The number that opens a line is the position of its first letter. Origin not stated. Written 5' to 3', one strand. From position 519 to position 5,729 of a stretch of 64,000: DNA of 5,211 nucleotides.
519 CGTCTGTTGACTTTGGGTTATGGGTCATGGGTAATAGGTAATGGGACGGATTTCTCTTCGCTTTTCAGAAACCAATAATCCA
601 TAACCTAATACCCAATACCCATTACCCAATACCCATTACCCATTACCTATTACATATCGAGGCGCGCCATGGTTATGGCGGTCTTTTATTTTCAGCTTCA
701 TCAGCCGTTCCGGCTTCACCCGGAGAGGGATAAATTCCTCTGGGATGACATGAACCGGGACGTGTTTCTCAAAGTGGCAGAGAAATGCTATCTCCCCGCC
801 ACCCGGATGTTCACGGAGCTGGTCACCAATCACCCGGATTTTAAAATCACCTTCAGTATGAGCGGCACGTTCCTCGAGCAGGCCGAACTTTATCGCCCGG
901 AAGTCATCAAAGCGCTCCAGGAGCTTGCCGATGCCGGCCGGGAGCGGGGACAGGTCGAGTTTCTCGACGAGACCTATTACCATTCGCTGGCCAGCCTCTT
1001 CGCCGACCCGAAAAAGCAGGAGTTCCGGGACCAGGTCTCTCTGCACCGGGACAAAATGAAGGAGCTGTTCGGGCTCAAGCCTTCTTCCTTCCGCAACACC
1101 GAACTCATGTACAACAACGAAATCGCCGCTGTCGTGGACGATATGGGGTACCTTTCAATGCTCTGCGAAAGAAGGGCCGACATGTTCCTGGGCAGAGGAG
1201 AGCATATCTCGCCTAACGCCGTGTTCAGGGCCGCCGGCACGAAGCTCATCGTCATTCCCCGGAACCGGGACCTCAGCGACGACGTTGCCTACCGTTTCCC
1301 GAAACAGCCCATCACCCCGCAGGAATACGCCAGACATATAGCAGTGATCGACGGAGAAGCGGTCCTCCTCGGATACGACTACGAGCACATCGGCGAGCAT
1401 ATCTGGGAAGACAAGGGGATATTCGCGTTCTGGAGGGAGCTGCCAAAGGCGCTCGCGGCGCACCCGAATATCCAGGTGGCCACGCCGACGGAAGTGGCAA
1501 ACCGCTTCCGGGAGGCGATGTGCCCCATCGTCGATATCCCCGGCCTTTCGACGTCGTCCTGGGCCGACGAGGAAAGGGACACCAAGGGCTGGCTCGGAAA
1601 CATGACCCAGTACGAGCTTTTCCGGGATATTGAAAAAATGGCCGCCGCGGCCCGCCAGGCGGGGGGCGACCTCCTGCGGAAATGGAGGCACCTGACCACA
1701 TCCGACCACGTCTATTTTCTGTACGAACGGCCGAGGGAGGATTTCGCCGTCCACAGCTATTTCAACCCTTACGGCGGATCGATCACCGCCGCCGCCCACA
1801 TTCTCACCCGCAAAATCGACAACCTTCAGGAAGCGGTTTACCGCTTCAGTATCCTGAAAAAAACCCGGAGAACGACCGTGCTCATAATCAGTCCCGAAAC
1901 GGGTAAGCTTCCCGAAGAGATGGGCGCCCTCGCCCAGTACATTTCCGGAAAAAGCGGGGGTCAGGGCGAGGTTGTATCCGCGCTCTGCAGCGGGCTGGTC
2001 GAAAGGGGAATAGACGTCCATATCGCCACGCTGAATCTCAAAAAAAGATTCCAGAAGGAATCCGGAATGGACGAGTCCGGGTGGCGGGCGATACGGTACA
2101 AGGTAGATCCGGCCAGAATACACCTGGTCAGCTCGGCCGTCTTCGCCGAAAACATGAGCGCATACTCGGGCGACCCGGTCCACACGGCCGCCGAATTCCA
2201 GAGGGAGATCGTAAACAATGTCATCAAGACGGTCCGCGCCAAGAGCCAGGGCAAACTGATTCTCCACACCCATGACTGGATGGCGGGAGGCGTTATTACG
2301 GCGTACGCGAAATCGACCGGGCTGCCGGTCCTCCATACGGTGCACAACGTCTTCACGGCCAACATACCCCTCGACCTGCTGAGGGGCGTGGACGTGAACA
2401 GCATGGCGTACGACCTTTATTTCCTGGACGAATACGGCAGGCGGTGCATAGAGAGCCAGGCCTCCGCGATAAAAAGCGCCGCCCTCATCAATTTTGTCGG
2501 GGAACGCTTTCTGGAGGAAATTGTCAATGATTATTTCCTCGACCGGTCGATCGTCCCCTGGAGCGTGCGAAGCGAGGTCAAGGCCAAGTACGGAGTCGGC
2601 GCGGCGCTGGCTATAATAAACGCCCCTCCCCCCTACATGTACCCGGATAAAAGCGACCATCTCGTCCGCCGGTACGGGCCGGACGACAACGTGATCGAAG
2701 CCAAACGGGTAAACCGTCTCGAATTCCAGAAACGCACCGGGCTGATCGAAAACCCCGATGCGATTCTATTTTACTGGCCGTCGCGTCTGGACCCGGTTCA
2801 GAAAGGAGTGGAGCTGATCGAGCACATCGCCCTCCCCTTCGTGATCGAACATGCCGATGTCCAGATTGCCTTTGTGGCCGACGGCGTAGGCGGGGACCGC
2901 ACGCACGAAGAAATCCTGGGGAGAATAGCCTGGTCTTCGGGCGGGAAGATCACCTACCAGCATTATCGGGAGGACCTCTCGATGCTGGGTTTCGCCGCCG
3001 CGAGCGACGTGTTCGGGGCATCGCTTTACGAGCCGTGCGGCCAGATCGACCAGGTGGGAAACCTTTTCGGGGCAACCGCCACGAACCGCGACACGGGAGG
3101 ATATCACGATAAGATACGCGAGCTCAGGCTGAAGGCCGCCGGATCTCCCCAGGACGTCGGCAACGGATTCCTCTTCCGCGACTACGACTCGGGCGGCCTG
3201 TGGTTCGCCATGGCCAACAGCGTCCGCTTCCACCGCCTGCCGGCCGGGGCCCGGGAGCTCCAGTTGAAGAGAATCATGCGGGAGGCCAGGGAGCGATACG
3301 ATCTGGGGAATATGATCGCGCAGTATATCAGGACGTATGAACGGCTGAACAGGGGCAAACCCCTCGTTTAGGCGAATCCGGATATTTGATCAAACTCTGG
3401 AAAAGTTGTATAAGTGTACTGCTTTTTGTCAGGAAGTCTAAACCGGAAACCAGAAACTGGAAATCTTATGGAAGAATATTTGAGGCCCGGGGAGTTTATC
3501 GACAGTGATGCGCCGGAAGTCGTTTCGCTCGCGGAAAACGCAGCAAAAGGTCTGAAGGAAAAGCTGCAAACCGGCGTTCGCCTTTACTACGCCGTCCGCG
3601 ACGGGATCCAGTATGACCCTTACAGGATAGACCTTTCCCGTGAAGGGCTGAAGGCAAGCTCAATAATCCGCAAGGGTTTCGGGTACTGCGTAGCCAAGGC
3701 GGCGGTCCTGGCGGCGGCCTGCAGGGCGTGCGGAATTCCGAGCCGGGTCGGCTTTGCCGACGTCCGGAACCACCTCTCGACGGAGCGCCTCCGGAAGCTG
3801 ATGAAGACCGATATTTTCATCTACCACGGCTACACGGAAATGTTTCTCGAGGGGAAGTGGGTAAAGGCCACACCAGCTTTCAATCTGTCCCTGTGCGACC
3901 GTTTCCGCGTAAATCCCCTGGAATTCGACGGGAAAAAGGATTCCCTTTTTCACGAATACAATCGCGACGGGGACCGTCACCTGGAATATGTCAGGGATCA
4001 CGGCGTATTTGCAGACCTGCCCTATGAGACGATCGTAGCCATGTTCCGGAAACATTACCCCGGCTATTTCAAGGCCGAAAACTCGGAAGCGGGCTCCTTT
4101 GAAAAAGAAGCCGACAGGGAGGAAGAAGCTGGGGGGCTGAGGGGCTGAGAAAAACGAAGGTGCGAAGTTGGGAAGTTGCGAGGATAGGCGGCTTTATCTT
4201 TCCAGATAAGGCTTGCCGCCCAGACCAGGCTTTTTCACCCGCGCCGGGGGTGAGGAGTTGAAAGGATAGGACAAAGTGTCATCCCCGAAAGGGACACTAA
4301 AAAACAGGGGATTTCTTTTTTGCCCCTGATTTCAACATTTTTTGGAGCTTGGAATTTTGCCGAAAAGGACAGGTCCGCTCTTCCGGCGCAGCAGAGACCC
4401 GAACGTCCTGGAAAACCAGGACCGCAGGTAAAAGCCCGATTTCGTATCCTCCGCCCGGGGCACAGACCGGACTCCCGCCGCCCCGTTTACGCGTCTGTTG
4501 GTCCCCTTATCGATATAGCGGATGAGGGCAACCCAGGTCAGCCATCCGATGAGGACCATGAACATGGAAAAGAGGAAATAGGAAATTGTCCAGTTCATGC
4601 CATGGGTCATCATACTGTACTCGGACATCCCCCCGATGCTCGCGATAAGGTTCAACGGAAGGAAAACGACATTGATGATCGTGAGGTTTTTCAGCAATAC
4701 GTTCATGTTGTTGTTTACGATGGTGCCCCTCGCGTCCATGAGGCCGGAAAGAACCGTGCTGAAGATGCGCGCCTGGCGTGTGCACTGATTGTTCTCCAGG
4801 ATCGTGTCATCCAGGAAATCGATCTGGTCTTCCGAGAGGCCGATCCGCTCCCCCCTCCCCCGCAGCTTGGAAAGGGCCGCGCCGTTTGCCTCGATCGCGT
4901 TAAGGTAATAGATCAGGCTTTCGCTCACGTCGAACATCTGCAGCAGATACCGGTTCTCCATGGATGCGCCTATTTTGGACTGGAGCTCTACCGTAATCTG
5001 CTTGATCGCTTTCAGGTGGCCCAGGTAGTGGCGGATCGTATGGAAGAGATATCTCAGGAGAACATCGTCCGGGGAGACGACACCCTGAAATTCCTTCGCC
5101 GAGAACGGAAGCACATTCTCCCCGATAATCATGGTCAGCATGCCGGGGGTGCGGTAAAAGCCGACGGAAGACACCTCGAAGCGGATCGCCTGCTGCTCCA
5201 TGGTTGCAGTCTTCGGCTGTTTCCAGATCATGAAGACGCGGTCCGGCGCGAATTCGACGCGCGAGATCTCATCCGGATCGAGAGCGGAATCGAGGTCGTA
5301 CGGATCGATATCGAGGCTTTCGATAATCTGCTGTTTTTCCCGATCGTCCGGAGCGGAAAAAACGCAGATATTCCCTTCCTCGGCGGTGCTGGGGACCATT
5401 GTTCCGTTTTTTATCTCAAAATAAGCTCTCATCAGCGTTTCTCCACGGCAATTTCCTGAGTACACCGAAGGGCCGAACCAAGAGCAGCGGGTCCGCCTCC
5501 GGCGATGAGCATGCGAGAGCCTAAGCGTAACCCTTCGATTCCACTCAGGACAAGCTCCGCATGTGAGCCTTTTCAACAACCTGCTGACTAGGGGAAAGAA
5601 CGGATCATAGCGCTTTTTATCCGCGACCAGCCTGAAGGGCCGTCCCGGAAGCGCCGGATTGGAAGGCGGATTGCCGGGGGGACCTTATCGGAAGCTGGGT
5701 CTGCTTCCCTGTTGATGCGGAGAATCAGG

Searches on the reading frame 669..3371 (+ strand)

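Call 22: search_protein_families(library=pfam, proteins=[window:669-3371:+], max_evalue=0.001)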
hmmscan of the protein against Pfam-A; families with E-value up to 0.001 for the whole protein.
window:669-3371:+ (900 aa): 4 families
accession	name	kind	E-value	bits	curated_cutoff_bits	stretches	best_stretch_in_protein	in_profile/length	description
PF03065.20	Glyco_hydro_57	-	1.9e-64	218.2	21.2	1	5-285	1-287/291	Glycosyl hydrolase family 57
PF08323.17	Glyco_transf_5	-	3.8e-13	50.2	22.7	1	428-623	14-229/239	Starch synthase catalytic domain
PF13579.12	Glyco_trans_4_4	-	3e-09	37.8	29.7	1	430-565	1-103/158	Glycosyl transferase 4-like domain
PF13439.12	Glyco_transf_4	-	8.5e-09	36.1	28.5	1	430-571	2-109/170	Glycosyltransferase Family 4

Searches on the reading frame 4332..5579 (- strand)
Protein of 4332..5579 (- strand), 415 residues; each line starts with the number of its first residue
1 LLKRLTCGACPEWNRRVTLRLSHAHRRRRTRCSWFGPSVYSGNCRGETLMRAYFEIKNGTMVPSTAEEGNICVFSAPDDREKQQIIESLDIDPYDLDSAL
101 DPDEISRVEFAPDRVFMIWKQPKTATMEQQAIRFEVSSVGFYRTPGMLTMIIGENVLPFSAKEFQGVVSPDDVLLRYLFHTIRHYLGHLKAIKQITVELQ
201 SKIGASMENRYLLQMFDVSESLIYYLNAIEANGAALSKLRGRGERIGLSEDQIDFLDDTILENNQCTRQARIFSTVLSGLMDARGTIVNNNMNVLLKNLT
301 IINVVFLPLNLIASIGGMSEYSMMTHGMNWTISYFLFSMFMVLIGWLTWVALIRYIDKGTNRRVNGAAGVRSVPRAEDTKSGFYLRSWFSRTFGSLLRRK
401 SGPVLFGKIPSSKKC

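Call 22: search_protein_families(library=pfam, proteins=[window:4332-5579:-], max_evalue=0.001)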
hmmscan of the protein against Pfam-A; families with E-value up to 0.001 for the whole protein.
window:4332-5579:- (415 aa): 1 family
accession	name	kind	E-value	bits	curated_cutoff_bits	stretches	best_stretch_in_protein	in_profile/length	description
PF01544.23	CorA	-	2.8e-22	79.8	27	1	74-351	9-289/292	CorA-like Mg2+ transporter protein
